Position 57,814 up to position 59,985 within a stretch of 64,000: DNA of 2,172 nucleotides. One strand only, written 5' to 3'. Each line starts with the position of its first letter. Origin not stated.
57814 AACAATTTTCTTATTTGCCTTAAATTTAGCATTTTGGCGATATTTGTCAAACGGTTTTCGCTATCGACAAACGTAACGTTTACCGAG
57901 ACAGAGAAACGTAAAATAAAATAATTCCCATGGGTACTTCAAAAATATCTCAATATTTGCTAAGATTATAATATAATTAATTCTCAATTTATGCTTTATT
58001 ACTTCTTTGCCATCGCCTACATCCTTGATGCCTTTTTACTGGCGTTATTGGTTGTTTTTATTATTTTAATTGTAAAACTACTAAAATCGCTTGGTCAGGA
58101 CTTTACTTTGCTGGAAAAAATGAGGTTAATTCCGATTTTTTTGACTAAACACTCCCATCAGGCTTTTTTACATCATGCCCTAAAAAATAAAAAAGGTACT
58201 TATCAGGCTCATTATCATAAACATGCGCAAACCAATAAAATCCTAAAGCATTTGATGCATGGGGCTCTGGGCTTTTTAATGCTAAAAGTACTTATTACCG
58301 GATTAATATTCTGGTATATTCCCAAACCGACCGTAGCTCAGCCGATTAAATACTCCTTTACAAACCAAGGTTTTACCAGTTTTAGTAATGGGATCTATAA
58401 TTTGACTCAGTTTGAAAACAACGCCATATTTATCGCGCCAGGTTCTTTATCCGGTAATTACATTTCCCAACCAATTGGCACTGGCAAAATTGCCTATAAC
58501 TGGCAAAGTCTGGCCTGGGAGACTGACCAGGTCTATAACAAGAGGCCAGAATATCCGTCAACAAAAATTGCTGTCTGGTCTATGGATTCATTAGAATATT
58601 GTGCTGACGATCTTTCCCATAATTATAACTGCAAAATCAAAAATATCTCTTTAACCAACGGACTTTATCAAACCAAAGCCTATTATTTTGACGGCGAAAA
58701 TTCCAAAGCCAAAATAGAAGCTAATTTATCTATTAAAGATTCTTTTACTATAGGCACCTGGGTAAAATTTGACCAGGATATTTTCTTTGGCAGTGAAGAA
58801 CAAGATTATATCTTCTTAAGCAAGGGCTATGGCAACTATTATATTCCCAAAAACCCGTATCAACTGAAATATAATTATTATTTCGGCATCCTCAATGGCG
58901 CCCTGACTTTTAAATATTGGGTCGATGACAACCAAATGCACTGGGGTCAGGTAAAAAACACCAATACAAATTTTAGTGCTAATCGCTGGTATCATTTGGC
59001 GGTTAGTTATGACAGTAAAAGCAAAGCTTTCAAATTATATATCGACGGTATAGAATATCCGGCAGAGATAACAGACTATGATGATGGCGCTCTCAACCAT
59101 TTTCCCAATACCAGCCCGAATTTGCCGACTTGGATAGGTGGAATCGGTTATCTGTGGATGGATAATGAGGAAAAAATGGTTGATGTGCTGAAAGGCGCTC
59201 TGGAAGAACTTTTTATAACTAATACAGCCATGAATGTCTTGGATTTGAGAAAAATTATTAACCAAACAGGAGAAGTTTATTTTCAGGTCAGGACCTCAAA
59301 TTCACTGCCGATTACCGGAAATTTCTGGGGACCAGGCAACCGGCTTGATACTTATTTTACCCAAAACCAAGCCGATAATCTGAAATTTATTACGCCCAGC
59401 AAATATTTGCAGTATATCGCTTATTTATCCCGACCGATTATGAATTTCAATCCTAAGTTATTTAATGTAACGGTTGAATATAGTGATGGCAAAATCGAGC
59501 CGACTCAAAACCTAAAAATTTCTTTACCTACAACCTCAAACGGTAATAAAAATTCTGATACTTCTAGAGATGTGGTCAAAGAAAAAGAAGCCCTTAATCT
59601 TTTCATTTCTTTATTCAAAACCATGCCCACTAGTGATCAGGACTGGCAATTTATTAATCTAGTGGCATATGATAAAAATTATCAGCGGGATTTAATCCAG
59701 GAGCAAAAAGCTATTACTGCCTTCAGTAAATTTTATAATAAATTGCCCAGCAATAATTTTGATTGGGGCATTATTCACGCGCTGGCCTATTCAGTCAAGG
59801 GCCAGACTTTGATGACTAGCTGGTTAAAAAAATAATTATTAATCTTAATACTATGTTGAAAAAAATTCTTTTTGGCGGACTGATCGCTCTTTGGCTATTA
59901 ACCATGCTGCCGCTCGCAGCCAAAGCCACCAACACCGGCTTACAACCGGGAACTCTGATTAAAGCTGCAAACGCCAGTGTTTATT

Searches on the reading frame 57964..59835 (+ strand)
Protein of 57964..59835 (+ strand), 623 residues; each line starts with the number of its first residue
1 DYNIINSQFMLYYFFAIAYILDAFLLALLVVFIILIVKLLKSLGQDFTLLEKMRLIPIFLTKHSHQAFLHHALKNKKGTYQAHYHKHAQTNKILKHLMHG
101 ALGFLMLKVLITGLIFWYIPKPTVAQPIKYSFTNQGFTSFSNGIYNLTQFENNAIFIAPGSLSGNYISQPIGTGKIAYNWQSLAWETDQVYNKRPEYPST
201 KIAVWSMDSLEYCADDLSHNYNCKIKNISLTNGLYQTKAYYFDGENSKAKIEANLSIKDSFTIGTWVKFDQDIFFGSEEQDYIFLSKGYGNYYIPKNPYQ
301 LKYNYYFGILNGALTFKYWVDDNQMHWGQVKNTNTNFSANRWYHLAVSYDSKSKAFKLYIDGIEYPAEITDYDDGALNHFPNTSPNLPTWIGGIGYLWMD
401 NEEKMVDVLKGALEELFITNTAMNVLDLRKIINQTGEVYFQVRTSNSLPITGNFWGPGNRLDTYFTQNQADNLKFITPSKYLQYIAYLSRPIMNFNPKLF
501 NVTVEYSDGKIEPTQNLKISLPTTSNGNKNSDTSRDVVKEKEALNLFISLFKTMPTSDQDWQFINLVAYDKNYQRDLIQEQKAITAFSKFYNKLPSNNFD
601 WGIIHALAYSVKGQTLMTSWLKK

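Call 68: search_protein_families(library=pfam, proteins=[window:57964-59835:+], max_evalue=0.001)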
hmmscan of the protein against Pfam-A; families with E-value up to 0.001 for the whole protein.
window:57964-59835:+ (623 aa): 1 family
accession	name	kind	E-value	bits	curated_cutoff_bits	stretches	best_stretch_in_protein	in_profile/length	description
PF13385.13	Laminin_G_3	-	7.3e-12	46.1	27.6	1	244-378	2-111/151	Concanavalin A-like lectin/glucanases superfamily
